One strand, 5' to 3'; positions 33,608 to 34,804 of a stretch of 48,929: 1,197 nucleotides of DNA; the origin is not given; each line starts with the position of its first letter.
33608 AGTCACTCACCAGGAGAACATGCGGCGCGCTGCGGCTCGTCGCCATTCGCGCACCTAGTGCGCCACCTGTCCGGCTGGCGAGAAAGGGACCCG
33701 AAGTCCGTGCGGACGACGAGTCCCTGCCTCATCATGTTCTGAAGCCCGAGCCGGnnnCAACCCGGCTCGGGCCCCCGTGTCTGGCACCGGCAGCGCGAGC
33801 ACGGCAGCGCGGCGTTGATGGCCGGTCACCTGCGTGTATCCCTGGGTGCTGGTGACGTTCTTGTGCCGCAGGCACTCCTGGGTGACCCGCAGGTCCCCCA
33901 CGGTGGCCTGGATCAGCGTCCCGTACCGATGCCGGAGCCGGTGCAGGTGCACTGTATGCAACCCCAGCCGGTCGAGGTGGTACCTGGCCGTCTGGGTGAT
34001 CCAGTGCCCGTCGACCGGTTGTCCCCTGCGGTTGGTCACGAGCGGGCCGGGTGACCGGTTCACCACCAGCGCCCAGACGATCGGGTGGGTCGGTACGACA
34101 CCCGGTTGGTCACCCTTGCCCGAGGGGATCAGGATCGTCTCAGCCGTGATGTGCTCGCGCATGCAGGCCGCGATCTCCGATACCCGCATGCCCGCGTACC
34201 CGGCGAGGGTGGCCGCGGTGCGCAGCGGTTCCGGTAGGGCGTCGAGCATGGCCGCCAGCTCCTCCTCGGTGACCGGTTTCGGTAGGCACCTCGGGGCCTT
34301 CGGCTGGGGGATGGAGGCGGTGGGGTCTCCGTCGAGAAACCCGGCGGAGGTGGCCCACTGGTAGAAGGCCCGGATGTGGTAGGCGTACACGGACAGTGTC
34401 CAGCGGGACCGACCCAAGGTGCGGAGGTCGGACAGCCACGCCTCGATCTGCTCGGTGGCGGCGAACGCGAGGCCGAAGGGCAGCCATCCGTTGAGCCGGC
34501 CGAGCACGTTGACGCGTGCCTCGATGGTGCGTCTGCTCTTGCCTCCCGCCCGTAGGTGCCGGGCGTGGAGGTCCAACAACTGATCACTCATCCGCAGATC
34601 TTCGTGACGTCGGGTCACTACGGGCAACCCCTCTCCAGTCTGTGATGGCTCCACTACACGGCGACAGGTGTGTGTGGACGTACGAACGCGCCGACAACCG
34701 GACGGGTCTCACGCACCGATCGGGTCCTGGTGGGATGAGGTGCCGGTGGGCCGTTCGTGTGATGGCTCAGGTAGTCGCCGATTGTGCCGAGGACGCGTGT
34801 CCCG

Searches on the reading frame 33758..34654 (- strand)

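Call 85: search_protein_families(library=phrogs, proteins=[window:33758-34654:-], max_evalue=0.0001)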
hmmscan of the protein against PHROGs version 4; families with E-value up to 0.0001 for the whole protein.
window:33758-34654:- (299 aa): 2 families
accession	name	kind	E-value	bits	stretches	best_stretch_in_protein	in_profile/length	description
phrog_1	-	integration and excision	3.3e-31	110.2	1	27-286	170-445/611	integrase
phrog_216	-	integration and excision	1.1e-20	74.9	1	89-287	17-235/301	integrase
